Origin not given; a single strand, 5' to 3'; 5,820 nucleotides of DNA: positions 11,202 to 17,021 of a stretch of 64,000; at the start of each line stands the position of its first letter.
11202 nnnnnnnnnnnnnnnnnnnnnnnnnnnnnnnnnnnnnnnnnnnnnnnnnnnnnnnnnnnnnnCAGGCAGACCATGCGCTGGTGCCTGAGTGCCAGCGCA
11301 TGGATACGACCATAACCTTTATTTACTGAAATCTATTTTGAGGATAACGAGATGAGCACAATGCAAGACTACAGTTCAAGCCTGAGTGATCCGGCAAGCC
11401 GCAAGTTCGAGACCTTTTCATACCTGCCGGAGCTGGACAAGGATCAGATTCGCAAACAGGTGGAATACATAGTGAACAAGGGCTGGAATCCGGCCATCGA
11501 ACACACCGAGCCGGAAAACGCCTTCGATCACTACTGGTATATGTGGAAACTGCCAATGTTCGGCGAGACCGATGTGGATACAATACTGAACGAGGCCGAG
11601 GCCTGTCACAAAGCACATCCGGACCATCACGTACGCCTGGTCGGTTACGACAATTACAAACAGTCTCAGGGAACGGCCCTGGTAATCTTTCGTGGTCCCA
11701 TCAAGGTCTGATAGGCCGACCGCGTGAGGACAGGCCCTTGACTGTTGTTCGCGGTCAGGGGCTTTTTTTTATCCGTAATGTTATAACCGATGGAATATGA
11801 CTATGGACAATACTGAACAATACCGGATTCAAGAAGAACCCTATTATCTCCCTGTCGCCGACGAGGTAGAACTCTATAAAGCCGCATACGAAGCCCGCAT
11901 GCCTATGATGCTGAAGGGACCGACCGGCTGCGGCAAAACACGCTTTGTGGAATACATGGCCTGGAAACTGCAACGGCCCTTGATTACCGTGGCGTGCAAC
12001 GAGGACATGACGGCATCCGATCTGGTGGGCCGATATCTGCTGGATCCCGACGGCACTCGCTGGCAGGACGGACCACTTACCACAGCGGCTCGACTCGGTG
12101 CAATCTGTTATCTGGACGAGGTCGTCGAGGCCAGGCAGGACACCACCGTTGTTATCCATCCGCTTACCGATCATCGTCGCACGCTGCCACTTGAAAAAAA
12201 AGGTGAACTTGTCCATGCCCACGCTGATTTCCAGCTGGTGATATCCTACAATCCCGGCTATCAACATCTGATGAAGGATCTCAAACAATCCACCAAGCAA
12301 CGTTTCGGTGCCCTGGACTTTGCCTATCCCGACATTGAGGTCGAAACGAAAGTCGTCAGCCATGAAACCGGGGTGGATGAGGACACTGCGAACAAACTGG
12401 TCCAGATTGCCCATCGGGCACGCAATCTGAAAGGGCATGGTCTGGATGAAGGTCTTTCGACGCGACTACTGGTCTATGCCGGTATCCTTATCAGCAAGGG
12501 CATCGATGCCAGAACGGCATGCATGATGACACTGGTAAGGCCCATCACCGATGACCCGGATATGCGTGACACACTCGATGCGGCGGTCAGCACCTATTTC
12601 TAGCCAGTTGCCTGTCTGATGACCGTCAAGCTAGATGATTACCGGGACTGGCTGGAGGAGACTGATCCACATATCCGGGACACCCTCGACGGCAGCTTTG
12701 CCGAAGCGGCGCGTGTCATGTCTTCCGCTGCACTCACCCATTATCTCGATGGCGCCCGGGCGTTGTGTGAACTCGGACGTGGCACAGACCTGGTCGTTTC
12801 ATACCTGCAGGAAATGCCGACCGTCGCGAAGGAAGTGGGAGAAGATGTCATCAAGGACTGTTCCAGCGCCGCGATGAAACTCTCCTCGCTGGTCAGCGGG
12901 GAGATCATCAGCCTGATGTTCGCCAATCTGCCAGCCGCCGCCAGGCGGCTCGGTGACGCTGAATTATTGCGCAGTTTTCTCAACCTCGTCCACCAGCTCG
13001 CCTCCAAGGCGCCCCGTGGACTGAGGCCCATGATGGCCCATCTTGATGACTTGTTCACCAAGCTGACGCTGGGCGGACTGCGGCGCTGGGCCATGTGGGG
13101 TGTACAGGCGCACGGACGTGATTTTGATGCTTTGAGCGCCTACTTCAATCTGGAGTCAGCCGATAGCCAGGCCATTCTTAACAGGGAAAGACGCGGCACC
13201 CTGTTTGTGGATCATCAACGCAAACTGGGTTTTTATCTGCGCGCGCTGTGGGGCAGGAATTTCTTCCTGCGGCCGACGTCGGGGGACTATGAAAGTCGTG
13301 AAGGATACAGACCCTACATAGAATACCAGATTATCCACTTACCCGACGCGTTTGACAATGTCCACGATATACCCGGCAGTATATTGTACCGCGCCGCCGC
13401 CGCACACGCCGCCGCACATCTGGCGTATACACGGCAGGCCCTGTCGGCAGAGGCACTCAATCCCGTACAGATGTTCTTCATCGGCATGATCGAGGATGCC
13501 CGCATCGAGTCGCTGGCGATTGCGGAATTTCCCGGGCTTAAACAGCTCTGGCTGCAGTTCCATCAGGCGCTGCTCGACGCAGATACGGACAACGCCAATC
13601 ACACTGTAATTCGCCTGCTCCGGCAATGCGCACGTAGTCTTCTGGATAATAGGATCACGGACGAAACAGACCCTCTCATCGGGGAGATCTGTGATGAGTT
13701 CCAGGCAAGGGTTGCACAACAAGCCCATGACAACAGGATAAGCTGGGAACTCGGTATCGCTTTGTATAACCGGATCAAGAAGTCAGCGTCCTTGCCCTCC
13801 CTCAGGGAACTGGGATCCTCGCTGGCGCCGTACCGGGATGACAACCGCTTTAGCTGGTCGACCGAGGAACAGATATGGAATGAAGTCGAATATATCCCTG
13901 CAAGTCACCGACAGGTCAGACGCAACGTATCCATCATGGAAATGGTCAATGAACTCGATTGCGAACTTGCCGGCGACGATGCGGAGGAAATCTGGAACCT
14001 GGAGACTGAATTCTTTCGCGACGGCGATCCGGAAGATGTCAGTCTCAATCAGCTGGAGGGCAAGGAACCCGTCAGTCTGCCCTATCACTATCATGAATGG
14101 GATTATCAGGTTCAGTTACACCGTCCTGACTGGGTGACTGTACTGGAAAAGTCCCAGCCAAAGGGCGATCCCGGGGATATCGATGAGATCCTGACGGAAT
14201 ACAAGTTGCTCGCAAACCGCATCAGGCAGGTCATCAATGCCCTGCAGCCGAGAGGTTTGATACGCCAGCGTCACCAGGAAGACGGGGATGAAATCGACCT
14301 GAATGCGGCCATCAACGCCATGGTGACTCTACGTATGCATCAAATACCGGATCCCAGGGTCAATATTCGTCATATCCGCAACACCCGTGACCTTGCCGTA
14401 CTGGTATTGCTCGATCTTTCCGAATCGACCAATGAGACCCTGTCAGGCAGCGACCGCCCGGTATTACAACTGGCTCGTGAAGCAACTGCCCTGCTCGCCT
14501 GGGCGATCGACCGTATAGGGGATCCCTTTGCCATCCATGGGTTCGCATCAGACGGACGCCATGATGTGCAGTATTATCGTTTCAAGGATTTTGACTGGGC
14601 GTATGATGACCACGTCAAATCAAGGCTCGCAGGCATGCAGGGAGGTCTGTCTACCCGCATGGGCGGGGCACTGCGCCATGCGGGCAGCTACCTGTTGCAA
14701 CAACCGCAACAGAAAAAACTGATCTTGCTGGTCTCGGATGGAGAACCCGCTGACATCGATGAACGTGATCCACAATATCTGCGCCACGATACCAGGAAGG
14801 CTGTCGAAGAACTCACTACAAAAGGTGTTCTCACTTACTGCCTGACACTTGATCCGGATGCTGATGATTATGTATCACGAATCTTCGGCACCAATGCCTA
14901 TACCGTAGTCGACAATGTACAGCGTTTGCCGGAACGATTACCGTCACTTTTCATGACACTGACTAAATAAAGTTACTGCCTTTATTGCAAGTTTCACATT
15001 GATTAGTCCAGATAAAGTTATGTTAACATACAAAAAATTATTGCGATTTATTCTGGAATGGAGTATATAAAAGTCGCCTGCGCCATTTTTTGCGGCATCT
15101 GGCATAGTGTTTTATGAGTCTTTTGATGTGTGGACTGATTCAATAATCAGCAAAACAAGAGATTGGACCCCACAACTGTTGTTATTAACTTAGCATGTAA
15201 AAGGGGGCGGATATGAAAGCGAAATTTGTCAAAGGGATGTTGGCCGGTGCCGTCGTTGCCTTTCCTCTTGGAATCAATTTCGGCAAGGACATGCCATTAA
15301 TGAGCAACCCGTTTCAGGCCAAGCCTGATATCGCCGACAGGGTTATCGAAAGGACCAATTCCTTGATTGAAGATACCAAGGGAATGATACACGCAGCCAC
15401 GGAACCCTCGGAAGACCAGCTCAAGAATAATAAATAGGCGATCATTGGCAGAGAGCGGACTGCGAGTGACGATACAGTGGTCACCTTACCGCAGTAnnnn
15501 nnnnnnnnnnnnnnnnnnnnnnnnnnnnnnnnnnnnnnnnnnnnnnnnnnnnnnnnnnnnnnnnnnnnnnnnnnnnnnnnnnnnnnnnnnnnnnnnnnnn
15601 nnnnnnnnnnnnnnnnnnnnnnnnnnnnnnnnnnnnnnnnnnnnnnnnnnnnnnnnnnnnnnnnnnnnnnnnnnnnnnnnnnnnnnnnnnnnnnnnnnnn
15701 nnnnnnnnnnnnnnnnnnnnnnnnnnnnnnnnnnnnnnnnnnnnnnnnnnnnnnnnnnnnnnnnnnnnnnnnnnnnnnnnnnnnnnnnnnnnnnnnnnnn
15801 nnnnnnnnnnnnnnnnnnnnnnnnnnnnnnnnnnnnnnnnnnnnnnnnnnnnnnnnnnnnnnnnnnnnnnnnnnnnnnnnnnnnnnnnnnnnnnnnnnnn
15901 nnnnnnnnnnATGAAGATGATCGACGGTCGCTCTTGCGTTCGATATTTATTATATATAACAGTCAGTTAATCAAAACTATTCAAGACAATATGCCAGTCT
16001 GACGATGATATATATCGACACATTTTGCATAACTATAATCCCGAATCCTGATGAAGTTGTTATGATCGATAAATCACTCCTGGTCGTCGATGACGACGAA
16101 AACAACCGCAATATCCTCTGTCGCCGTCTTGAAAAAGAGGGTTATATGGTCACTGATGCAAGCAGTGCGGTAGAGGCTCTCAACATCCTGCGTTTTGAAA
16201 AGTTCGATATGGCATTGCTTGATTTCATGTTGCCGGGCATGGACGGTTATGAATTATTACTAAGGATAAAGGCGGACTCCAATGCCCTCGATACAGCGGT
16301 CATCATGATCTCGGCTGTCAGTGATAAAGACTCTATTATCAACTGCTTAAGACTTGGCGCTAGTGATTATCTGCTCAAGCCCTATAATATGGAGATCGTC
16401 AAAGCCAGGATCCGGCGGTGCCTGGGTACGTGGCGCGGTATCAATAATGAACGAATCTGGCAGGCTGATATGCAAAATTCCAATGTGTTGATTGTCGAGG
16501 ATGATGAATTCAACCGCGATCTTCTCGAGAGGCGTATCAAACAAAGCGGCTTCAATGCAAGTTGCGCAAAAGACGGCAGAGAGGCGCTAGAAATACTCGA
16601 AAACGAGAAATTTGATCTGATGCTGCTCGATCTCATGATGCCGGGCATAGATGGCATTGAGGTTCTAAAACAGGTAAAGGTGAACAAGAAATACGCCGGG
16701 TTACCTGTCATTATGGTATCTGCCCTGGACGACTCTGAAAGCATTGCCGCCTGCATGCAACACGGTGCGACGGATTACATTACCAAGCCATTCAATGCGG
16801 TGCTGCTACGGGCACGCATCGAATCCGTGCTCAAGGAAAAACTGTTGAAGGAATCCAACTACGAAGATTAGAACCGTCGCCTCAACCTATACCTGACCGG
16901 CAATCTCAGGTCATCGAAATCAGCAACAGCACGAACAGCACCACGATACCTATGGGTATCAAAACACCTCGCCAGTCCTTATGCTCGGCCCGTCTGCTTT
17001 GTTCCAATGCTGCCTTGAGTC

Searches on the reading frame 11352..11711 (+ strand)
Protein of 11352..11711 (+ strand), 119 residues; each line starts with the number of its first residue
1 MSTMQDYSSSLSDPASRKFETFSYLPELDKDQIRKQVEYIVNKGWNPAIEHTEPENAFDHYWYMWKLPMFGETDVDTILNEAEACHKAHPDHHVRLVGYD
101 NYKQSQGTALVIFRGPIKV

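Call 22: search_protein_families(library=pfam, proteins=[window:11352-11711:+])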
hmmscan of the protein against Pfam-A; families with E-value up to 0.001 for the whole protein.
window:11352-11711:+ (119 aa): 1 family
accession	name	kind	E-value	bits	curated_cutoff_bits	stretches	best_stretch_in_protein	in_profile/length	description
PF00101.25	RuBisCO_small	-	1.5e-40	137.5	27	1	19-114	1-96/97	Ribulose bisphosphate carboxylase, small chain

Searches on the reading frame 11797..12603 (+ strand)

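Call 22: search_protein_families(library=pfam, proteins=[window:11797-12603:+])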
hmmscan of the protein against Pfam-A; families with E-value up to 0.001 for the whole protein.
window:11797-12603:+ (268 aa): 4 families
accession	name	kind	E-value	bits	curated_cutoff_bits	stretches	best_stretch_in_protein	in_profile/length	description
PF07728.20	AAA_5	-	1.3e-34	119.7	22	1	37-170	2-139/139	AAA domain (dynein-related subfamily)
PF08406.16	CbbQ_C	-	5e-34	116.8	20.6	1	183-266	1-84/85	CbbQ/NirQ/NorQ C-terminal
PF12774.13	AAA_6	-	1.4e-05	24.7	25.2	0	29-75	27-73/327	Hydrolytic ATP binding site of dynein motor region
PF13401.12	AAA_22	-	0.00075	20.3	27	0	35-78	6-52/130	AAA domain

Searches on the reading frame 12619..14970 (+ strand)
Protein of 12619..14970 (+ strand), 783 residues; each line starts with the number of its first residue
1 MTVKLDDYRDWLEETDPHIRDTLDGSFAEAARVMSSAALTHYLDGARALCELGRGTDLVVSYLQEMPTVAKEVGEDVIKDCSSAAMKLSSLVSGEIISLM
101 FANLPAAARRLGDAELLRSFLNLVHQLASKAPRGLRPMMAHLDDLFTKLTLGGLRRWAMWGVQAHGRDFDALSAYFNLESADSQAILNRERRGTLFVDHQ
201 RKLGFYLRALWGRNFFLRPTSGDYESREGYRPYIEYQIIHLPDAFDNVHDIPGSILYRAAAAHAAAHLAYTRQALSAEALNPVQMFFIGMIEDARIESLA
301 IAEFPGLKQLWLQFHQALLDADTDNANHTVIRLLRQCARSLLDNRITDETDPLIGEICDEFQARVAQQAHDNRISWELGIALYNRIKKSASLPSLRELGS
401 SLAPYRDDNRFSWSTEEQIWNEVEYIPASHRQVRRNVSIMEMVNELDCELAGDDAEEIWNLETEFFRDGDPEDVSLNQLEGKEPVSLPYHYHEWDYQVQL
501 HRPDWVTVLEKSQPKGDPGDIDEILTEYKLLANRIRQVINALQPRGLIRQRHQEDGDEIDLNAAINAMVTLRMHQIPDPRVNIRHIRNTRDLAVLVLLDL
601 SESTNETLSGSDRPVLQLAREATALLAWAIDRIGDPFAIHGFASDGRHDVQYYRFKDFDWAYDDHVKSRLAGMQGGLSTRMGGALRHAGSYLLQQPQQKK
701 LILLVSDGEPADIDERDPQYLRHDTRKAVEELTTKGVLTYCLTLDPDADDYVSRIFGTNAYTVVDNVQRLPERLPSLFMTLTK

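Call 22: search_protein_families(library=pfam, proteins=[window:12619-14970:+])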
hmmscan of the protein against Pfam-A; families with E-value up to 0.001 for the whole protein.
window:12619-14970:+ (783 aa): 4 families
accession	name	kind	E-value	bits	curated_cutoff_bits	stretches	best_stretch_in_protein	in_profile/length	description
PF05762.20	VWA_CoxE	-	2e-06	27.8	26.4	0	531-606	1-71/222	VWA domain containing CoxE-like protein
PF00092.34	VWA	-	6.8e-06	26.8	23.8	1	594-762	2-157/174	von Willebrand factor type A domain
PF11775.14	CobT_C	-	2.5e-05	24.5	21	0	682-736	119-176/220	Cobalamin biosynthesis protein CobT VWA domain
PF13519.12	VWA_2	-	0.00018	22.5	27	1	594-709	1-107/107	von Willebrand factor type A domain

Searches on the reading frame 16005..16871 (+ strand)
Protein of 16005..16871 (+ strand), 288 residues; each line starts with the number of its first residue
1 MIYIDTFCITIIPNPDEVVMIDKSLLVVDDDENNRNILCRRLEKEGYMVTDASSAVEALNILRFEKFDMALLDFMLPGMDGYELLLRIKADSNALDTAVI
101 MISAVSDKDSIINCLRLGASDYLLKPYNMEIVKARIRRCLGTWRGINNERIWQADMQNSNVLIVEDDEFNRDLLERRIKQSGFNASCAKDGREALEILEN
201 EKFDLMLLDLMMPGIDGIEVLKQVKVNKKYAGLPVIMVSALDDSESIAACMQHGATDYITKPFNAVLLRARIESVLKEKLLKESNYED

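Call 22: search_protein_families(library=pfam, proteins=[window:16005-16871:+])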
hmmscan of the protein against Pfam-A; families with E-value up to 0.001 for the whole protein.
window:16005-16871:+ (288 aa): 4 families
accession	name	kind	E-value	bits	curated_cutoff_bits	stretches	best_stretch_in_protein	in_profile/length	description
PF00072.30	Response_reg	-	3.2e-60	201.6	30.2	2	161-272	1-110/111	Response regulator receiver domain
PF20161.5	VpsR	-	3.1e-06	27.3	23.7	0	154-269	6-117/121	VpsR domain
PF23198.2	PDE8A_N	-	0.0001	22.7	29.6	0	165-240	17-93/147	PDE8A-like, N-terminal domain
PF20274.4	cREC_REC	-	0.00046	21.2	27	0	26-92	3-60/88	Cyclic-phosphate processing Receiver domain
